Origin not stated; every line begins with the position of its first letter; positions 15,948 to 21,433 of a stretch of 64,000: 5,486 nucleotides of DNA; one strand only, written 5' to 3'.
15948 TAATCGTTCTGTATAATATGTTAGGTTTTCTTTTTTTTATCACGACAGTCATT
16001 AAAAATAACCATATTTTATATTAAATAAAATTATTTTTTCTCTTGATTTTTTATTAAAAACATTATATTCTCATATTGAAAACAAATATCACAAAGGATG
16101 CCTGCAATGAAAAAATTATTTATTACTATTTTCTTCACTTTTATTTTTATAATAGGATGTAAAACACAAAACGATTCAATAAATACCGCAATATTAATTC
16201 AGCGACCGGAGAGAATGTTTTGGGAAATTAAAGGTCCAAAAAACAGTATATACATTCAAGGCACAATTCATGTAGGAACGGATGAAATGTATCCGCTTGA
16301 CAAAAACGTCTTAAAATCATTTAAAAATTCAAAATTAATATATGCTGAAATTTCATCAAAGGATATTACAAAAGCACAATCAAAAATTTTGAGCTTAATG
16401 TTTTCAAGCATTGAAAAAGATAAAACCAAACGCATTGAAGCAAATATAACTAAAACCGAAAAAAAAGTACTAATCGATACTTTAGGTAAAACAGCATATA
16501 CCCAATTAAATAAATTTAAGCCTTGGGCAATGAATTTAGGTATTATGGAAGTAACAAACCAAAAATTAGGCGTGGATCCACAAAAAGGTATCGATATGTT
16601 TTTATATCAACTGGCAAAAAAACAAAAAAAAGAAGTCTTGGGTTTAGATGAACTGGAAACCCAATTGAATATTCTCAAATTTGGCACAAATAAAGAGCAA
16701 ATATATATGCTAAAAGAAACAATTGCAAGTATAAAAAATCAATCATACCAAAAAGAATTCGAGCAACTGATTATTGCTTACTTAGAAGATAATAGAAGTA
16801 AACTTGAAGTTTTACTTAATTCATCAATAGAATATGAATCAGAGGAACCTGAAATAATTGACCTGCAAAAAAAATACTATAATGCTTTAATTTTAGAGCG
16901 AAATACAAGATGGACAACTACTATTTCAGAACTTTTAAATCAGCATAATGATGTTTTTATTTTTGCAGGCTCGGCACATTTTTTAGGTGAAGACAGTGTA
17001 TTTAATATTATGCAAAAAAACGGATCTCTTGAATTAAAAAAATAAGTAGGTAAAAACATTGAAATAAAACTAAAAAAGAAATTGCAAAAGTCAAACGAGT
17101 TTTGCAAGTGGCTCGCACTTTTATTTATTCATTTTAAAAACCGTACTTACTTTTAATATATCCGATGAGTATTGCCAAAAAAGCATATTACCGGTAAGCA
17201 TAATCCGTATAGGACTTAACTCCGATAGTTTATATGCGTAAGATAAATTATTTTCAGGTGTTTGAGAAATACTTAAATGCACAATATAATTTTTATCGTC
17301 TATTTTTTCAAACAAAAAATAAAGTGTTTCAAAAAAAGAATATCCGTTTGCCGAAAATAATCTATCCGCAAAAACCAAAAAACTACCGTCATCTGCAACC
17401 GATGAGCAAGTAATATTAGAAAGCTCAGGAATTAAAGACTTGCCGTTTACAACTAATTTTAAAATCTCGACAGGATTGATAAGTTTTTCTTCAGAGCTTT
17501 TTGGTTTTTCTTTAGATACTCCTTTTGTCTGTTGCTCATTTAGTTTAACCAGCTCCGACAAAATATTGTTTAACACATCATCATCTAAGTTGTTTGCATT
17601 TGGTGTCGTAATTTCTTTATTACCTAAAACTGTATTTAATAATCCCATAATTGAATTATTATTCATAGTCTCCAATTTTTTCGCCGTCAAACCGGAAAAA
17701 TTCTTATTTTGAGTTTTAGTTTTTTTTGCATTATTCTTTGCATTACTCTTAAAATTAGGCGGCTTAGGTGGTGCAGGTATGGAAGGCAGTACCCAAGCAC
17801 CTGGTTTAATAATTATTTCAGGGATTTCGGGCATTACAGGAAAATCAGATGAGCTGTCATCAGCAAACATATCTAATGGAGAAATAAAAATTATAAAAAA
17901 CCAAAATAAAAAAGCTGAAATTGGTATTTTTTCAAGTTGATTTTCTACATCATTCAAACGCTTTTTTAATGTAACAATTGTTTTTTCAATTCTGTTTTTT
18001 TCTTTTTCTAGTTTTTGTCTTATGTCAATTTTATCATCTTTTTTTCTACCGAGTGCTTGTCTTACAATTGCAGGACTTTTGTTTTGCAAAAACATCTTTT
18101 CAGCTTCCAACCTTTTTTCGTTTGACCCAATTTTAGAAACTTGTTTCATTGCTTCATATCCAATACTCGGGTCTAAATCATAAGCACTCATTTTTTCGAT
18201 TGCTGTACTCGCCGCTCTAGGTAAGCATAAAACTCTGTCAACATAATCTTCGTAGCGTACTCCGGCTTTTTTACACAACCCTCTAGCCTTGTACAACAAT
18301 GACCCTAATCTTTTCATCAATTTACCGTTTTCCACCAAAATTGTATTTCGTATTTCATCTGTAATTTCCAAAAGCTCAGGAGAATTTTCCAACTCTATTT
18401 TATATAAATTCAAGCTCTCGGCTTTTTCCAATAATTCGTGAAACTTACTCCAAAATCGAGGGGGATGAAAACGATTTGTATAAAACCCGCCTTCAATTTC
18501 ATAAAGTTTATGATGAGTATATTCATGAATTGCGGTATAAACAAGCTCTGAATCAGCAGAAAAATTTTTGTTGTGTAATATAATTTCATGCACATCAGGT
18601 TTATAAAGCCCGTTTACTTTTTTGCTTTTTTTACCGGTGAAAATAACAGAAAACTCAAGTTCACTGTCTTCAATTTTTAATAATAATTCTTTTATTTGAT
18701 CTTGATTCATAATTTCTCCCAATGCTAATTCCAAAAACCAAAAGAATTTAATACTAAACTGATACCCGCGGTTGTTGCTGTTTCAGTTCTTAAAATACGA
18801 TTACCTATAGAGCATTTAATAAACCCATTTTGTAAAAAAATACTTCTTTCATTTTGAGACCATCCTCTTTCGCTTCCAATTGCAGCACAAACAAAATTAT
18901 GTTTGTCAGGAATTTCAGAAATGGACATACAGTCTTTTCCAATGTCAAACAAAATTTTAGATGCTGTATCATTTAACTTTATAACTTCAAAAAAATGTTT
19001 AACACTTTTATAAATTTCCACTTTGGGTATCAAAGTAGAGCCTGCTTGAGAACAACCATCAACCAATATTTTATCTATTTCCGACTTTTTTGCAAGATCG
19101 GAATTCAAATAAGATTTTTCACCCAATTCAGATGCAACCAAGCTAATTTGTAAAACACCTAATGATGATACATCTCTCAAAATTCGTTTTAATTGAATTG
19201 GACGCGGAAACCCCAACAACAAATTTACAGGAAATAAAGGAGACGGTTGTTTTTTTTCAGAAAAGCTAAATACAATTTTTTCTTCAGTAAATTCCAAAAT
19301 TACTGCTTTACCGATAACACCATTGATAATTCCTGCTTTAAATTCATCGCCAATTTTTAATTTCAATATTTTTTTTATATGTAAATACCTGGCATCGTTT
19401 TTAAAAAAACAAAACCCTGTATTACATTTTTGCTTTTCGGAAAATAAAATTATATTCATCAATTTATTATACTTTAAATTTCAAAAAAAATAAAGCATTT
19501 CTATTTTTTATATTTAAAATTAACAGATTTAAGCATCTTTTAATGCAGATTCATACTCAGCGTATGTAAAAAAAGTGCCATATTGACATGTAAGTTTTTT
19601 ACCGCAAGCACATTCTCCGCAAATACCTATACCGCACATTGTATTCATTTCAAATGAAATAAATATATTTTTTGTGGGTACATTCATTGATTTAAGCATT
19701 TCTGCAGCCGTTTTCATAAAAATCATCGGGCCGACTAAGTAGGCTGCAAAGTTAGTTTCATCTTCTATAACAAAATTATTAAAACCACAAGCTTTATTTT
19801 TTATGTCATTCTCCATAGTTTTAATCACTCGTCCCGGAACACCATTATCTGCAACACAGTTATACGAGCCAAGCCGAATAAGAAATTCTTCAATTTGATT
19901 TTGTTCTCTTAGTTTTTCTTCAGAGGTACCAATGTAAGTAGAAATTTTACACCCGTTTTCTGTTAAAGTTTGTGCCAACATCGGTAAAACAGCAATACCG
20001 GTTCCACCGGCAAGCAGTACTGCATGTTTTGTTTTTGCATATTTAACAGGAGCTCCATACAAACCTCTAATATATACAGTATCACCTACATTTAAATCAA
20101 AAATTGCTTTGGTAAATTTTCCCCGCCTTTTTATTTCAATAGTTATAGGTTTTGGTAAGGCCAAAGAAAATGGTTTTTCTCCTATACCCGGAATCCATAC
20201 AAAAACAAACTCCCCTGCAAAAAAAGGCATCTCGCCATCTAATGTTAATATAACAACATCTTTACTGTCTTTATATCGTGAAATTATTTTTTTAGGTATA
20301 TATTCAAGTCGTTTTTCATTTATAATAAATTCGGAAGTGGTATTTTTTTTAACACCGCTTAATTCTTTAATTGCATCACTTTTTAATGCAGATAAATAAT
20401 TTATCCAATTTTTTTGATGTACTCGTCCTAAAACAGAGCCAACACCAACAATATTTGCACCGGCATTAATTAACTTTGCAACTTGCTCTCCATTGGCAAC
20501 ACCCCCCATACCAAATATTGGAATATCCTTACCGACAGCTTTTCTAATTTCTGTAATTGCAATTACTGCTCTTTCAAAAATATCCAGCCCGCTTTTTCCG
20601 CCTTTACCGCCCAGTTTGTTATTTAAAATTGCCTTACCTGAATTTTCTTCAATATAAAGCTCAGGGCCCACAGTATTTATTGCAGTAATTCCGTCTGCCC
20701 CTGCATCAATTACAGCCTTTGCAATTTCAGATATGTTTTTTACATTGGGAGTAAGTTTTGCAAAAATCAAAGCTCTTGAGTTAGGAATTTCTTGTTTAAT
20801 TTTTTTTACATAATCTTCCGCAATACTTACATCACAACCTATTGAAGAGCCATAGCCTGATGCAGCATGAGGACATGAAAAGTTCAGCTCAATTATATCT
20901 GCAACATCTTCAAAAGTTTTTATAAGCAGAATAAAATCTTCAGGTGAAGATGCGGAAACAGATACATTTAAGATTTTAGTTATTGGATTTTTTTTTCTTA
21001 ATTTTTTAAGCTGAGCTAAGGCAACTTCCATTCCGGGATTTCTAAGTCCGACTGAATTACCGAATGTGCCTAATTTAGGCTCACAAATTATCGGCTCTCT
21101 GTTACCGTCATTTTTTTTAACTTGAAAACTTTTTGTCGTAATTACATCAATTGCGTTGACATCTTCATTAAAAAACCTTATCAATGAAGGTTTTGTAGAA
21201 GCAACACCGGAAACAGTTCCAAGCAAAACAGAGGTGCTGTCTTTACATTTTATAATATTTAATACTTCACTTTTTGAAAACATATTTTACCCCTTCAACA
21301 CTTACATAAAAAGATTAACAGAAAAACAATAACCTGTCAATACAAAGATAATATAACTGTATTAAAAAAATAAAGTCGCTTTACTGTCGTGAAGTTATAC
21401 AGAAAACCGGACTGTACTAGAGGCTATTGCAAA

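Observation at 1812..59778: Dispersed family of 12 modular folded non-coding elements with an invariant core and compensatory stems (family A)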

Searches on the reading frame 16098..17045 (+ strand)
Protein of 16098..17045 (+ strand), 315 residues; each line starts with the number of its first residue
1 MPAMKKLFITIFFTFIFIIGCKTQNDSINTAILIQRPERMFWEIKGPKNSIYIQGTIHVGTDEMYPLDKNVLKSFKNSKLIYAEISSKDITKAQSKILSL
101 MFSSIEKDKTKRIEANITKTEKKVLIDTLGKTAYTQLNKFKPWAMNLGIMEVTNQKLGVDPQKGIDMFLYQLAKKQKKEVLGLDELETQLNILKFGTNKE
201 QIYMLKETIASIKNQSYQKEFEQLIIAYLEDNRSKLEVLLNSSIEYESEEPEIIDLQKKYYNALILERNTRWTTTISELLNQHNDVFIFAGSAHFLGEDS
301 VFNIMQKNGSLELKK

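Call 76: search_protein_families(library=pfam, proteins=[window:16098-17045:+], max_evalue=0.0001)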
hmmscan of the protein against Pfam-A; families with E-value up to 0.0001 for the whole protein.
window:16098-17045:+ (315 aa): 1 family
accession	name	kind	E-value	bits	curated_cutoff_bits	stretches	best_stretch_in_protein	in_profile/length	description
PF01963.22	TraB_PrgY_gumN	-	1.1e-46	160.3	26.8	1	41-309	2-258/263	TraB/PrgY/gumN family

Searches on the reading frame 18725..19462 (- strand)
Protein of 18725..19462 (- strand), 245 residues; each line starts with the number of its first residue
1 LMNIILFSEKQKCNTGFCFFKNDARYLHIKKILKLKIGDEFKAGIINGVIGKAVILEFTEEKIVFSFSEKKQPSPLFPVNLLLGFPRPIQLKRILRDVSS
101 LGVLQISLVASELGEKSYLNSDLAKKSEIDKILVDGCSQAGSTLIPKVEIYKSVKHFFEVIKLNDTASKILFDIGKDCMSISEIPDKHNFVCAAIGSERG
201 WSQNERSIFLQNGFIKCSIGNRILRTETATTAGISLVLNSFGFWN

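Call 76: search_protein_families(library=pfam, proteins=[window:18725-19462:-], max_evalue=0.0001)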
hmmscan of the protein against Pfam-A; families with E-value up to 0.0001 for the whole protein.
window:18725-19462:- (245 aa): 2 families
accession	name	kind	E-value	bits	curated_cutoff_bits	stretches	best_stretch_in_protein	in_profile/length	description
PF04452.19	Methyltrans_RNA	-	1.2e-32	113.2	23.9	1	73-237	2-164/165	RNA methyltransferase domain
PF20260.4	PUA_4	-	5.2e-06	26.9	23.9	1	23-64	3-44/48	RNA methyltransferase PUA domain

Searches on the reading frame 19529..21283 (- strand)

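Call 16: search_protein_families(library=pfam, proteins=[window:19529-21283:-])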
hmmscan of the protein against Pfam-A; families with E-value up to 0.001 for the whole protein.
window:19529-21283:- (584 aa): 2 families
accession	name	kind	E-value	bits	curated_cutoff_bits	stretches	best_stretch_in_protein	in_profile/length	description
PF01180.27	DHO_dh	-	1.7e-42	146.1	27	1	42-285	34-272/291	Dihydroorotate dehydrogenase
PF01070.24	FMN_dh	-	2.3e-06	27.3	24.9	1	191-283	235-303/350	FMN-dependent dehydrogenase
